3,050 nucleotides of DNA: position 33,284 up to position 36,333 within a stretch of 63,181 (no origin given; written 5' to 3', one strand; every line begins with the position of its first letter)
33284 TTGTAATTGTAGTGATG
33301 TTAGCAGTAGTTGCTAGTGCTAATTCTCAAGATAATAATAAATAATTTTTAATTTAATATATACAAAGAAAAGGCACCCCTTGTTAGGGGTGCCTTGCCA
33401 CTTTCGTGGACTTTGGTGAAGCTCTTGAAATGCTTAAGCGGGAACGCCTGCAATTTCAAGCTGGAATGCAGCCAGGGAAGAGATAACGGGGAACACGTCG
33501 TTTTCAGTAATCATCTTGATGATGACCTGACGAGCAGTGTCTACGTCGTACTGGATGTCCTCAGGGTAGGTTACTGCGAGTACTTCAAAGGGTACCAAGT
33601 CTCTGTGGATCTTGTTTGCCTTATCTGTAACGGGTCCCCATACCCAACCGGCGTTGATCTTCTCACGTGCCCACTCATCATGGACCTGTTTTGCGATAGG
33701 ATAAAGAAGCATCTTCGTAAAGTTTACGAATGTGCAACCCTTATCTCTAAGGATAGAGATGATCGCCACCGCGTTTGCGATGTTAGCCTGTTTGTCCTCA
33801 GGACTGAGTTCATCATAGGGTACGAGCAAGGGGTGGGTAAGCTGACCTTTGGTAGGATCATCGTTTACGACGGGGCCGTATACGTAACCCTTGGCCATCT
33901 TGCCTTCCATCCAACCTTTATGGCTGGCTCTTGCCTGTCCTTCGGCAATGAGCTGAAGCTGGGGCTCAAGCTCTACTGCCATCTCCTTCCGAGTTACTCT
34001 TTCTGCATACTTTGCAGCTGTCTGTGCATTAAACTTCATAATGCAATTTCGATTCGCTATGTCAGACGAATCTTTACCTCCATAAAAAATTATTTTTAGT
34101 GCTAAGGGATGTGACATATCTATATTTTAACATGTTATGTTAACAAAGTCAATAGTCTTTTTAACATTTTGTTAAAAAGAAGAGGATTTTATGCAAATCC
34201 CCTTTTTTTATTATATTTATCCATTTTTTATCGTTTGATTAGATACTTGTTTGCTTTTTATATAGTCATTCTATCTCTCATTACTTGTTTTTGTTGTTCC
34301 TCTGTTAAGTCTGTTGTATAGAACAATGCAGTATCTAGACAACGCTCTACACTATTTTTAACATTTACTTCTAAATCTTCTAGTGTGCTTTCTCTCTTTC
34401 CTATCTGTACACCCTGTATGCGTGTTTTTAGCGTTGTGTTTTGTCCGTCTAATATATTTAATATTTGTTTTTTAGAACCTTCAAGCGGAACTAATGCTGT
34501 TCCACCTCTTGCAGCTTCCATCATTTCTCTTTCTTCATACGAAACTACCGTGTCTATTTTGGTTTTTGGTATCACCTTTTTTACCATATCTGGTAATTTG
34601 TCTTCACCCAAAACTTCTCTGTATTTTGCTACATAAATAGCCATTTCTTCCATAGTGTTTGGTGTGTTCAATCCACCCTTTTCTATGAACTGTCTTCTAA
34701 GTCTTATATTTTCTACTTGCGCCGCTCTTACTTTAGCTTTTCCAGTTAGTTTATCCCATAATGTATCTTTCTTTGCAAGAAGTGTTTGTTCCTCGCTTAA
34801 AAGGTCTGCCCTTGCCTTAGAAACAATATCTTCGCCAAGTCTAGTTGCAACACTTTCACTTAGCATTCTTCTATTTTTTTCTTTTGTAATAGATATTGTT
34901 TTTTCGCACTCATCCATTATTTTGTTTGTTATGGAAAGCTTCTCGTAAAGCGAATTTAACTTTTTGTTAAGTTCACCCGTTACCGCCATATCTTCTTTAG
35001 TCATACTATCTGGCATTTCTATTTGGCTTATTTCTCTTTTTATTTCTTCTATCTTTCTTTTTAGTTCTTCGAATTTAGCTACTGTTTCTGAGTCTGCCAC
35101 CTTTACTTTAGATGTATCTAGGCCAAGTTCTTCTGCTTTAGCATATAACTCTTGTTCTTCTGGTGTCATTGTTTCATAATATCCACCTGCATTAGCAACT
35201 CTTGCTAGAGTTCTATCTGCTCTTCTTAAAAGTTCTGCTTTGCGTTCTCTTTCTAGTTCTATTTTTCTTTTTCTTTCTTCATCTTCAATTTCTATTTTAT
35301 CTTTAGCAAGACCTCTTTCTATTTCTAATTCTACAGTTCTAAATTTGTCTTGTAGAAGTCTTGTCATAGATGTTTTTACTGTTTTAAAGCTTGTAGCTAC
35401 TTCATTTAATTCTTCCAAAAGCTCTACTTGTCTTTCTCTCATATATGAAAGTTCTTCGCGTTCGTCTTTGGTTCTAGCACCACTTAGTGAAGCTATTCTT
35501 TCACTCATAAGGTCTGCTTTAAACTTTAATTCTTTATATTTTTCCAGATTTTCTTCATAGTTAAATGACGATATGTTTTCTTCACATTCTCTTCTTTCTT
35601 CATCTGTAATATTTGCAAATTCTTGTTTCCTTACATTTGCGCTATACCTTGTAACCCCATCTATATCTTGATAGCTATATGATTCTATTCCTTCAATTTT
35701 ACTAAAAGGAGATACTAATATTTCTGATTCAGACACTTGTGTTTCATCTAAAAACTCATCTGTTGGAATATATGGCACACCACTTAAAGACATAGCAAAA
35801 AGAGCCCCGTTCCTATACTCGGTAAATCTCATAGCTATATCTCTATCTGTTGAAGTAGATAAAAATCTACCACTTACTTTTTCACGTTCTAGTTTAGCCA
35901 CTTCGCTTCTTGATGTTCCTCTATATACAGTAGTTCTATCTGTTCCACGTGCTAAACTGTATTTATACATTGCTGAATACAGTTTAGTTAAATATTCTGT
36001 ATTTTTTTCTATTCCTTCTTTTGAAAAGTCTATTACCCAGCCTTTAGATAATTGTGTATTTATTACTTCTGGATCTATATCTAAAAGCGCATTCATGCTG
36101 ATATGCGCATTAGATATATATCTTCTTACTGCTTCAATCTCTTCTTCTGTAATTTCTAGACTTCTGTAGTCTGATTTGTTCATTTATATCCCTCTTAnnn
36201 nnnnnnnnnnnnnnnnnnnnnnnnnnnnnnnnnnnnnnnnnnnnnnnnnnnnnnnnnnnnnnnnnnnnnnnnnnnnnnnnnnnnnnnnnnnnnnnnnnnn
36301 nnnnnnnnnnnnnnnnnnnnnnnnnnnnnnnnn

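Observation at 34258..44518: Five-gene operon of large, unassignable cytoplasmic proteins built around an ADP-ribosyltransferase: candidate undescribed conflict system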

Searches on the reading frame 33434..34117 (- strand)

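Call 3: search_protein_families(library=pfam, proteins=[window:33434-34117:-], max_evalue=1)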
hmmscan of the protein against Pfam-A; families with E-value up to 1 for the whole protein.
window:33434-34117:- (227 aa): 2 families
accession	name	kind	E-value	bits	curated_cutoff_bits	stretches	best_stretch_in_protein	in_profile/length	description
PF02026.21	RyR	-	1.1e-24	86.9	27.4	2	47-130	10-89/91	RyR domain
PF24792.1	DUF7701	-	0.0027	18.3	27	0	92-121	59-88/91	Domain of unknown function (DUF7701)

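Call 4: search_protein_families(library=padloc, proteins=[window:33434-34117:-], max_evalue=1)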
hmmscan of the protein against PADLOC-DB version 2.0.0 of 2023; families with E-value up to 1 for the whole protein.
window:33434-34117:- (227 aa): 0 families

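Call 5: search_protein_families(library=phrogs, proteins=[window:33434-34117:-], max_evalue=1)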
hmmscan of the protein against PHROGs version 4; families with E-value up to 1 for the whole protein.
window:33434-34117:- (227 aa): 4 families
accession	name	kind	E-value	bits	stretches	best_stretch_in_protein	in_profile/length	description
phrog_5154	-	unknown function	1.2e-19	71.7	2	57-113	196-248/454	-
phrog_11782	-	unknown function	5e-13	50.2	2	35-125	27-113/290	-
phrog_18865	-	unknown function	9.6e-09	36.5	2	53-111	116-170/183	-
phrog_37696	-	unknown function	6.3e-05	23.9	1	59-105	84-126/144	-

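Call 6: search_protein_families(library=ncbifam, proteins=[window:33434-34117:-], max_evalue=1)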
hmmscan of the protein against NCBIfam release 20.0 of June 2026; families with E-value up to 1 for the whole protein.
window:33434-34117:- (227 aa): 2 families
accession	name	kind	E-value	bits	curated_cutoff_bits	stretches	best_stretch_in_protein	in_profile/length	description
NF033190.2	inl_like_NEAT_1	exception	0.1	10.8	1275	1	22-83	659-720/754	NEAT domain-containing leucine-rich repeat protein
NF005555.0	PRK07220.1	equivalog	0.12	10.7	635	1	32-63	518-549/740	DNA topoisomerase I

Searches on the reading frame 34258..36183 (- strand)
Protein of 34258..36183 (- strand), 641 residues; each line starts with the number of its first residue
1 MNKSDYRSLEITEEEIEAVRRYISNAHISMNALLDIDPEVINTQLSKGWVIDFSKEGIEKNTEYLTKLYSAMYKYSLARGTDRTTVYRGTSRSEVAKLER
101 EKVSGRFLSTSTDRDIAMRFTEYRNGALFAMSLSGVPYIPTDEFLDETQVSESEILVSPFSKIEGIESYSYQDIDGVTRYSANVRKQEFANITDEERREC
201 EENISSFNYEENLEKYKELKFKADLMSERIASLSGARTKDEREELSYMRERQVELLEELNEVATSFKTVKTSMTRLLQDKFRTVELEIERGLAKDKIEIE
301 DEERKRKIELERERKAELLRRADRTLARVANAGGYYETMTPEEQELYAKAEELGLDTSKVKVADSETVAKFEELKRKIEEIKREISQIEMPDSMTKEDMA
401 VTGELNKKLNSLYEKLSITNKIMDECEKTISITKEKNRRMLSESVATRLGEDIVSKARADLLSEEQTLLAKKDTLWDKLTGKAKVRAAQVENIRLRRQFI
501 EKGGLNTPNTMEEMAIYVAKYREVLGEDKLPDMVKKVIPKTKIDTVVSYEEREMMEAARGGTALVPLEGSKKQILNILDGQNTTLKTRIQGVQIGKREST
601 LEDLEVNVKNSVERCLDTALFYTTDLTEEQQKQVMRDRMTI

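Call 3: search_protein_families(library=pfam, proteins=[window:34258-36183:-], max_evalue=1)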
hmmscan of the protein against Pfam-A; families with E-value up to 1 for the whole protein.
window:34258-36183:- (641 aa): 2 families
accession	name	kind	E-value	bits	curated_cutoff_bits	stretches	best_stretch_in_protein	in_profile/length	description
PF07337.16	CagY_M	-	0.24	11.5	21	1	193-205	11-23/32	DC-EC Repeat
PF07889.17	DUF1664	-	0.94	10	34.6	0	369-436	48-116/124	Protein of unknown function (DUF1664)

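Call 4: search_protein_families(library=padloc, proteins=[window:34258-36183:-], max_evalue=1)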
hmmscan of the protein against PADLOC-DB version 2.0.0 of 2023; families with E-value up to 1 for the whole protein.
window:34258-36183:- (641 aa): 0 families

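Call 5: search_protein_families(library=phrogs, proteins=[window:34258-36183:-], max_evalue=1)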
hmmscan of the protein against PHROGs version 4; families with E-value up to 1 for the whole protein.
window:34258-36183:- (641 aa): 4 families
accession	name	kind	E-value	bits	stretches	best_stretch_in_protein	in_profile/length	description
phrog_14045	-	unknown function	0.14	13.3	1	586-618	54-86/90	-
phrog_24159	-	tail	0.15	11.2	1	341-440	147-243/972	tail fiber protein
phrog_14477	-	DNA, RNA and nucleotide metabolism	0.26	12.4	1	387-446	21-76/83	helicase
phrog_1397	-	unknown function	0.48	11.7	1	331-398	19-83/116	-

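Call 6: search_protein_families(library=ncbifam, proteins=[window:34258-36183:-], max_evalue=1)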
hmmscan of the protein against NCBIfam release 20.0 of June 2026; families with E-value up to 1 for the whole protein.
window:34258-36183:- (641 aa): 0 families

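Call 10: search_solved_structures(query=window:34258-36183:-, max_evalue=10, show_alignments=3)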
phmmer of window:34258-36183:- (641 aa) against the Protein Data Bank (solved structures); distinct sequences matched with E-value up to 10: 1.
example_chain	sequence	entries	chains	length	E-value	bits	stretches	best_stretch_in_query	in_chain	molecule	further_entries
6cfz_D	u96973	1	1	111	0.34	12.8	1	250-324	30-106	Duo1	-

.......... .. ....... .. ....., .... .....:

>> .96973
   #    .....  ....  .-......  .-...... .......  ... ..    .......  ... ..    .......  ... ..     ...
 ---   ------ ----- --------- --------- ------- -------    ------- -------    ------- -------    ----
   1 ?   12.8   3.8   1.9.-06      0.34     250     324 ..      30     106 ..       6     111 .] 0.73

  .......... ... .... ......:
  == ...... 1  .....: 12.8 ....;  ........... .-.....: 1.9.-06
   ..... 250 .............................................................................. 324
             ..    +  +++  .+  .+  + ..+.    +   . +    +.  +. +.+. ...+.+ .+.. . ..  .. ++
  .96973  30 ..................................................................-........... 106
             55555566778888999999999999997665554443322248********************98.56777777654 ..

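Call 58: search_solved_structures(query=A5, max_evalue=10, show_alignments=3)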
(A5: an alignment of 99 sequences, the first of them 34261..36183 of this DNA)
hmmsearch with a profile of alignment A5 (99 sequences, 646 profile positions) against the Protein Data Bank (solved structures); distinct sequences matched with E-value up to 10: 63 (the best 60 are shown).
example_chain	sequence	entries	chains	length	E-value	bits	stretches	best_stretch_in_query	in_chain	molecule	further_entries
9r1o_A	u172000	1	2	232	6.2e-06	28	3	207-264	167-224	sc-apCC-6-DPH-NR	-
8qad_A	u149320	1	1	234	0.0002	23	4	208-296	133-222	sc-apCC-6-LLIA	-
2ch7_A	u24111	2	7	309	0.005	18.4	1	193-434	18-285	METHYL-ACCEPTING CHEMOTAXIS PROTEIN | Methyl-accepting chemotaxis protein 2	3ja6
8qox_B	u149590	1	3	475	0.0053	18.3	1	313-432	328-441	Conserved membrane protein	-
2ch7_B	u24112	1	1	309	0.0083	17.7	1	194-434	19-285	METHYL-ACCEPTING CHEMOTAXIS PROTEIN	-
8qae_A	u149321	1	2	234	0.01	17.4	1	217-424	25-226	sc-apCC-6-SLLA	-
1ls4_A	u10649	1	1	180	0.011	17.4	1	309-425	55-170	Apolipophorin-III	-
1aep_A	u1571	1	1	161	0.011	17.3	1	309-426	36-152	APOLIPOPHORIN III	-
3ja6_H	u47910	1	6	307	0.011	17.3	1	193-434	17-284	Methyl-accepting chemotaxis protein 2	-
3vjf_A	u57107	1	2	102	0.014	16.9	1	317-411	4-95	WA20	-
6kos_A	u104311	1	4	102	0.022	16.3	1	309-388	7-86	SUWA (Super WA20)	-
8a3k_UNK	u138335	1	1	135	0.027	16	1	283-416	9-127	sc-apCC-4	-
4zry_B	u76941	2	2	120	0.027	16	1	336-430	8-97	Keratin, type II cytoskeletal 1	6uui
9uvy_A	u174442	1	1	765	0.029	15.9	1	278-449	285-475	Vasopressin V2 receptor,ARK1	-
8bd7_L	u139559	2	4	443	0.048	15.2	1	309-418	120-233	Clusterin-associated protein 1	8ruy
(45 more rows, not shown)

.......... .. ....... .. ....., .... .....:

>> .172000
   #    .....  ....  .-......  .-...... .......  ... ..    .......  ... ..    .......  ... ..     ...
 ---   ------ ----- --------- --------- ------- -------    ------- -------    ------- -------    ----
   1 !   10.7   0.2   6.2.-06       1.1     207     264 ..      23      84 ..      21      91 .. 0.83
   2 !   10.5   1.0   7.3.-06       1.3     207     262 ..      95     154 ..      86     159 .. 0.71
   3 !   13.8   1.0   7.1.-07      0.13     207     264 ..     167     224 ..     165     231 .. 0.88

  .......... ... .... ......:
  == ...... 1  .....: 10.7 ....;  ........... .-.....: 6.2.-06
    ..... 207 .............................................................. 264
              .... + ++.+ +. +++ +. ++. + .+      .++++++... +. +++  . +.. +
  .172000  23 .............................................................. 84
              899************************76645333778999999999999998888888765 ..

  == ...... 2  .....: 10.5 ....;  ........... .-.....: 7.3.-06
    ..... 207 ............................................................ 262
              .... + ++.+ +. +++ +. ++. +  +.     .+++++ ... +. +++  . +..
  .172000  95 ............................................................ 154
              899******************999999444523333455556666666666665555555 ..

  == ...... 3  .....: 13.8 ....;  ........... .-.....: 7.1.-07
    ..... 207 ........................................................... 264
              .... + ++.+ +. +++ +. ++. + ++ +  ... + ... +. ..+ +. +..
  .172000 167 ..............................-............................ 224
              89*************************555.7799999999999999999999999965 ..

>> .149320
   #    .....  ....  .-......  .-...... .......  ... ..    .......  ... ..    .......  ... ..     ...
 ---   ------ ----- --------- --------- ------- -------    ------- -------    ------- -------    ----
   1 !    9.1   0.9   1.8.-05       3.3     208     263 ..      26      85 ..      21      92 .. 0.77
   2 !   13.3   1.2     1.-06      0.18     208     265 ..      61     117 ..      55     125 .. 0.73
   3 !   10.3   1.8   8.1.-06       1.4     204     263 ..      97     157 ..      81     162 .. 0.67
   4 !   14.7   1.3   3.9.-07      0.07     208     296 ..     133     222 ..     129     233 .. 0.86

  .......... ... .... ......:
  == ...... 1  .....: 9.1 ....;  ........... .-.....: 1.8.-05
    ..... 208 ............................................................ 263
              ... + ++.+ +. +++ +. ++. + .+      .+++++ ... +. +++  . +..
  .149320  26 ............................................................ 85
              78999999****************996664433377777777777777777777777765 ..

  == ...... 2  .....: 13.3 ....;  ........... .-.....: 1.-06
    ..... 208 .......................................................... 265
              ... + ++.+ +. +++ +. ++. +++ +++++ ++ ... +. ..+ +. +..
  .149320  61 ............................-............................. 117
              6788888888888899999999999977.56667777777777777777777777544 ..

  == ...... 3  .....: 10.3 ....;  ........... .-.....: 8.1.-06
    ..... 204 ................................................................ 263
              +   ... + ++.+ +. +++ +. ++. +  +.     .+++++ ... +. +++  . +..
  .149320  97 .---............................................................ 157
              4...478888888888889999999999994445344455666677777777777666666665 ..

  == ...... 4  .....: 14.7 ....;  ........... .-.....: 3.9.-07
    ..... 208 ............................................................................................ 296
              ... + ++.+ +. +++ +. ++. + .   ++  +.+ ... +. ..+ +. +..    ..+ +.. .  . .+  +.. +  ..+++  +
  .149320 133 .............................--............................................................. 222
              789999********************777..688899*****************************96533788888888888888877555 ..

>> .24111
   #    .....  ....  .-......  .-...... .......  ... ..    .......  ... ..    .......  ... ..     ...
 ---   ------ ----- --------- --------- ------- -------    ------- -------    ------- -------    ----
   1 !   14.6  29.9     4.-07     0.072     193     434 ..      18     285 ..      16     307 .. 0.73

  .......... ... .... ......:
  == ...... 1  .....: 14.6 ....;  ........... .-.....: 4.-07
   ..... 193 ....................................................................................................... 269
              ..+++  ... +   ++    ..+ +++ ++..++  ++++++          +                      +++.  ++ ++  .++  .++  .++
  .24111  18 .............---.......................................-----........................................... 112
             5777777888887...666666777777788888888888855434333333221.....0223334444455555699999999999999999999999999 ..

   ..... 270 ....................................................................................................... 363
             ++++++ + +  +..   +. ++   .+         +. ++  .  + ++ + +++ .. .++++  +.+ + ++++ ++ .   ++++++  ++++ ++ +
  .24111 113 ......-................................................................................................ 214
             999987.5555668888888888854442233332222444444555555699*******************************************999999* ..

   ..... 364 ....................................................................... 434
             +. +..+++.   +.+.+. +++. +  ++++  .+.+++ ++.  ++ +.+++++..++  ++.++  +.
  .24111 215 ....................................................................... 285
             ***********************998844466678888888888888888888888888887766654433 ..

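Call 71: predict_structure(alignment_id=A5)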
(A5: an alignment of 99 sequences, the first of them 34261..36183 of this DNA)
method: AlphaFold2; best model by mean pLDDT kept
length: 641 residues; sequences in the alignment: 99
mean_pLDDT: 92.4   pTM: 0.75
mean pLDDT of the five models: 92.4, 91.3, 91.3, 91.1, 90.2
residues with pLDDT >= 90: 525; 70-90: 83; 50-70: 28; < 50: 5
segments of 3 or more residues with pLDDT < 50: 562-564
pLDDT, mean of each block of 10 residues (from residue 1): 90 98 96 97 96 97 98 96 91 96 96 96 96 97 92 96 94 81 96 97 97 98 97 96 97 98 98 98 98 96 96 98 98 95 94 90 88 98 98 94 94 96 95 91 94 95 94 87 92 95 92 94 92 92 85 82 57 90 93 74 65 93 85 70 48
secondary structure, 60 per line:
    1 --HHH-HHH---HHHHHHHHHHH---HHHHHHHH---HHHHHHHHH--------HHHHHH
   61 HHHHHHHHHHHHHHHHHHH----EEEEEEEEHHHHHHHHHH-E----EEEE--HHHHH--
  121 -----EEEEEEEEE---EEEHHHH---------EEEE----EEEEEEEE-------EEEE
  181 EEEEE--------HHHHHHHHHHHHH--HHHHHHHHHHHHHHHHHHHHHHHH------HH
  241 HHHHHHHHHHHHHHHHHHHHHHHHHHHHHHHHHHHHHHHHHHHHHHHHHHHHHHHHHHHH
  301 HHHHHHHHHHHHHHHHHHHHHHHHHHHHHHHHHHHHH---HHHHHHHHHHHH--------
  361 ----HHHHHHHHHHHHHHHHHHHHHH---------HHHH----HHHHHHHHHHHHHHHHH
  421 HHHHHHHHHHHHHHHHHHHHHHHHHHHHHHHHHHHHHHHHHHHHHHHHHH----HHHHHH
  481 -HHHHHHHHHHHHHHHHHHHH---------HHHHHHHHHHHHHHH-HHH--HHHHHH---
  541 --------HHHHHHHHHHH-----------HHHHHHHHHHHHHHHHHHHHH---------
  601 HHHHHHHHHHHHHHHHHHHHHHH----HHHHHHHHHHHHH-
elements in order: H13-23 H27-34 H38-46 H55-79 E84-91 H92-101 E108-111 H114-118 E126-134 E138-140 H141-144 E154-157 E162-169 E177-185 H194-206 H209-232 H239-337 H341-352 H365-386 H396-399 H404-470 H475-480 H482-501 H511-525 H532-537 H549-559 H571-591 H601-623 H628-640
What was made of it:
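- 35614..36183 (-): E, N-terminal domain (aa 1 to about 190): R-S-ExE mono-ADP-ribosyltransferase fold. AlphaFold2 pLDDT 92.4 (call 71).
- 34258..35613 (-): E, C-terminal region (aa about 191-641): bundle of very long helices (239-337 and 404-470) plus a helical end domain. Secondary structure of the AlphaFold2 model (call 71).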

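Call 73: fold_search(model_id=the predicted structure, library=pdb)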
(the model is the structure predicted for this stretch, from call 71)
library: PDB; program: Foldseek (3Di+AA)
matches with E <= 10: 316; with E <= 0.001: 1
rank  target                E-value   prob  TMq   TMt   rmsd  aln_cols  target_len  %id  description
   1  4fk7                  4.6e-04  1.00  0.18  0.49   5.6       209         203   17  Crystal structure of Certhrax catalytic domain (released 2012-09-26)
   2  1qs1_A                1.1e-03  1.00  0.19  0.28   5.9       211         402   16  CRYSTAL STRUCTURE OF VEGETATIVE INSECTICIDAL PROTEIN2 (VIP2) (released 1999-12-29)
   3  1qs2                  1.3e-03  1.00  0.19  0.29   5.2       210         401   17  CRYSTAL STRUCTURE OF VIP2 WITH NAD (released 1999-12-29)
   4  7rtu_B                7.2e-02  0.21  0.08  0.13  40.7       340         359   10  Cryo-EM structure of a TTYH2 trans-dimer (released 2021-08-25)
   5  7p5j_A                7.8e-02  0.20  0.07  0.11  41.8       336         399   11  Cryo-EM structure of human TTYH1 in GDN (released 2021-08-11)
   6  4wjg_4                1.5e-01  0.15  0.08  0.14  28.3       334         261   10  Structure of T. brucei haptoglobin-hemoglobin receptor binding to human haptoglobin-hemoglobin (released 2014-11-26)
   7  7p5m_A                1.8e-01  0.12  0.07  0.11  43.2       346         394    8  Cryo-EM structure of human TTYH2 in lipid nanodiscs (released 2021-08-11)
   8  4e40                  2.4e-01  0.35  0.08  0.20  28.1       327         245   11  The haptoglobin-hemoglobin receptor of Trypanosoma congolense (released 2013-01-16)
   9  7ung_D1               2.7e-01  0.28  0.16  0.21  29.6       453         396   13  48-nm repeat of the human respiratory doublet microtubule (released 2022-10-05)
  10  8snb_1E               2.7e-01  0.21  0.12  0.17  29.6       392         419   10  atomic model of sea urchin sperm doublet microtubule (48-nm periodicity) (released 2023-06-28)
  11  7rro_D1               2.8e-01  0.44  0.18  0.25  32.2       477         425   10  Structure of the 48-nm repeat doublet microtubule from bovine tracheal cilia (released 2021-10-27)
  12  7rro_A1               3.2e-01  0.33  0.16  0.23  29.5       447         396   11  Structure of the 48-nm repeat doublet microtubule from bovine tracheal cilia (released 2021-10-27)
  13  5jdo_A                3.2e-01  0.23  0.10  0.20  29.3       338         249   11  T. congolense haptoglobin-haemoglobin receptor in complex with haemoglobin (released 2016-04-27)
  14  8iyj_C1               3.2e-01  0.18  0.14  0.19  30.9       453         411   11  Cryo-EM structure of the 48-nm repeat doublet microtubule from mouse sperm (released 2023-07-05)
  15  8otz_C7               3.2e-01  0.18  0.14  0.18  29.6       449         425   12  48-nm repeat of the native axonemal doublet microtubule from bovine sperm (released 2023-11-22)
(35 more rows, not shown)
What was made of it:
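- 35614..36183 (-): Foldseek: Certhrax 4fk7 E 4.6e-4; VIP2 1qs1/1qs2 E about 1e-3; probability 1.00 over about 210 columns (call 73).
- The closest solved structures are secreted toxins (call 73).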

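Call 112: find_related_loci(query=A8, collection=viral_contigs, flank=8000)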
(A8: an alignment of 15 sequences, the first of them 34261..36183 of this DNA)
Query A8 (641 aa) in viral_contigs; peptide patterns used: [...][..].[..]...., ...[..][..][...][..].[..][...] (x = any residue, [..] = any of these).
18 stretches matched a pattern, but none encodes a relative of the query by tblastn (E <= 1e-3).
